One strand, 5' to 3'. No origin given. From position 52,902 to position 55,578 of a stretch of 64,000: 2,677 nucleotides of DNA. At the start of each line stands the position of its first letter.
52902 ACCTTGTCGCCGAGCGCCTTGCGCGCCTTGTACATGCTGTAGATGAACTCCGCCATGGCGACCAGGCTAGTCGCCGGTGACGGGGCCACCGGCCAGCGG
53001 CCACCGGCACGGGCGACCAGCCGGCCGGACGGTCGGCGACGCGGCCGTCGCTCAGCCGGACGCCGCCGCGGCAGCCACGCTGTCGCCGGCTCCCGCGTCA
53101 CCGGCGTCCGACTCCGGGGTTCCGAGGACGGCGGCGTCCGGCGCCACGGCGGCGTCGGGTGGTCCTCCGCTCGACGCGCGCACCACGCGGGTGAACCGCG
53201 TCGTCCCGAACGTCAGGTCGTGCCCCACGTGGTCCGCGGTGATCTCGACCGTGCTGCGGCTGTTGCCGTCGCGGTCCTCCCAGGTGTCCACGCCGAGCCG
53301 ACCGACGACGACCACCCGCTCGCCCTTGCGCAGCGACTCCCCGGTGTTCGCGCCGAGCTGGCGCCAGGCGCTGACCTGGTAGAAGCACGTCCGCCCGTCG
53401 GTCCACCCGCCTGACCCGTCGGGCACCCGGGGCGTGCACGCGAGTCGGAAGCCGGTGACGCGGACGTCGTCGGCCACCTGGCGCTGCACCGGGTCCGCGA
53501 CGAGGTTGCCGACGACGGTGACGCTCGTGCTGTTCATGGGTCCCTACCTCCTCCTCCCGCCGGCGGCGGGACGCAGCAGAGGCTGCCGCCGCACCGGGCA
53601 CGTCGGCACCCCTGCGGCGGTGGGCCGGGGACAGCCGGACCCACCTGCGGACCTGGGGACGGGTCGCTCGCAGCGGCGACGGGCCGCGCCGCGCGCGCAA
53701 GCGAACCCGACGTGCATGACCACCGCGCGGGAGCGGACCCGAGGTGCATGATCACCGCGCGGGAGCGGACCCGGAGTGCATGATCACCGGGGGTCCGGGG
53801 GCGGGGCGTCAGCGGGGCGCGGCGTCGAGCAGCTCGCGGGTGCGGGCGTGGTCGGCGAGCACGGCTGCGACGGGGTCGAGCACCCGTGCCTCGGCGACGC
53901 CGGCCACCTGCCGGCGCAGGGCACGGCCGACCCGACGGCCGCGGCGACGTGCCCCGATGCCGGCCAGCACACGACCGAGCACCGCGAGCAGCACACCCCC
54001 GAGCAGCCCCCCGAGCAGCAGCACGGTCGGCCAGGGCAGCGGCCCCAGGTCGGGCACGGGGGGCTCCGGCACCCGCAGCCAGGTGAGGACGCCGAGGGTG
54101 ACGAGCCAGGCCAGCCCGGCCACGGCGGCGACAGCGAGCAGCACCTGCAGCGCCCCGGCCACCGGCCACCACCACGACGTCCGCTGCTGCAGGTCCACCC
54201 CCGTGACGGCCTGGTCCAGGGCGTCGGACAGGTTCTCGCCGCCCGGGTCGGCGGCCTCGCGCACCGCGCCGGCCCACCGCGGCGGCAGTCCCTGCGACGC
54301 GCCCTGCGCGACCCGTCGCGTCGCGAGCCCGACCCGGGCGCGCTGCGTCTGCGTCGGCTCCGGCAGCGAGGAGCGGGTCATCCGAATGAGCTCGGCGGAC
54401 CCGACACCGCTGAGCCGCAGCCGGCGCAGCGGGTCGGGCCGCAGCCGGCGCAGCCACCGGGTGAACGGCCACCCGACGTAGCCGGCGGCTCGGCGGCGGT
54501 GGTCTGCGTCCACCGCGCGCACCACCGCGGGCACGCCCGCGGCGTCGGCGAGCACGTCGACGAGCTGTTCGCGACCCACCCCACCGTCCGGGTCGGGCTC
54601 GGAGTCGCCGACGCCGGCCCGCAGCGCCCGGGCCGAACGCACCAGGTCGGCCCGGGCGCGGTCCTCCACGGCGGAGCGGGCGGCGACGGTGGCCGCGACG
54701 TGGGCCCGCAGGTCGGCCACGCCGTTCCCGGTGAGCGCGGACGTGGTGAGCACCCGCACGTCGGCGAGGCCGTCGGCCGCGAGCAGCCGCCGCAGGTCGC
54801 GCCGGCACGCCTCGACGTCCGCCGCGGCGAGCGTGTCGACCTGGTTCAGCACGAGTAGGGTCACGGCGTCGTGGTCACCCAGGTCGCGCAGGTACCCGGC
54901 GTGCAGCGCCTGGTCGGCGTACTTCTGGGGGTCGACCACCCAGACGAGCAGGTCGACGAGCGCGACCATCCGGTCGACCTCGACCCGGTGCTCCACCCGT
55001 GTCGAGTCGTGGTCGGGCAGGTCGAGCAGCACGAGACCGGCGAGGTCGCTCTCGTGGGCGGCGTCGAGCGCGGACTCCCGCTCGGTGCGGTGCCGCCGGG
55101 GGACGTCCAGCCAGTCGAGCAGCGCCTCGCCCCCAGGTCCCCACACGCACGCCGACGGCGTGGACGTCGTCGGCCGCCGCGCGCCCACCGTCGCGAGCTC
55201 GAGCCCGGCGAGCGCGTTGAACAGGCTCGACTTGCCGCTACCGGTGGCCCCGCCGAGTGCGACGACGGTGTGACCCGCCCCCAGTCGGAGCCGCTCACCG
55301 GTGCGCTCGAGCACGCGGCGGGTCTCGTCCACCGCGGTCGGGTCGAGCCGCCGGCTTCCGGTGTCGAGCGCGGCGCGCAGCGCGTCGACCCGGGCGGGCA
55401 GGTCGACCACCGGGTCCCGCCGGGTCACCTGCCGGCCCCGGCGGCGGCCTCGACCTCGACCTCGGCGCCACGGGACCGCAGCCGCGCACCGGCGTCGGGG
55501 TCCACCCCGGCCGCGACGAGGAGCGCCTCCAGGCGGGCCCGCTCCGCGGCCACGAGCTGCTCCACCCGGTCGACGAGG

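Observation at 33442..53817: REP-like palindrome family consistently fused to G-quadruplex-capable tracts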

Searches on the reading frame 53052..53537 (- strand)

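Call 24: search_protein_families(library=pfam, proteins=[window:53052-53537:-])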
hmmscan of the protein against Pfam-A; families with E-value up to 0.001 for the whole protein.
window:53052-53537:- (161 aa): 1 family
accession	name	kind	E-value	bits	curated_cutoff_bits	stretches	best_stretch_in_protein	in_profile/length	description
PF00436.31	SSB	-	5.5e-26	91.1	26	1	5-105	3-102/104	Single-strand binding protein family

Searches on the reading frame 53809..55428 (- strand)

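Call 24: search_protein_families(library=pfam, proteins=[window:53809-55428:-])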
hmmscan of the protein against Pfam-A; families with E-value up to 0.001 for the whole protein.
window:53809-55428:- (539 aa): 5 families
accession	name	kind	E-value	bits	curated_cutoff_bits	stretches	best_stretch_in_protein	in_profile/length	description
PF01926.29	MMR_HSR1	-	3.3e-07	30.9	21.9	1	56-176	2-95/113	50S ribosome-binding GTPase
PF00350.29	Dynamin_N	-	1e-05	26.1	27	0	56-91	1-35/168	Dynamin family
PF03193.22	RsgA_GTPase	-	4.1e-05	23.9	30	0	52-79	105-132/174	RsgA GTPase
PF00009.33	GTP_EFTU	-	0.00039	20.5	26.5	1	94-245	43-183/188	Elongation factor Tu GTP binding domain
PF20703.3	nSTAND1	-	0.0005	20.3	27.1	1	37-228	24-157/379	Novel STAND NTPase 1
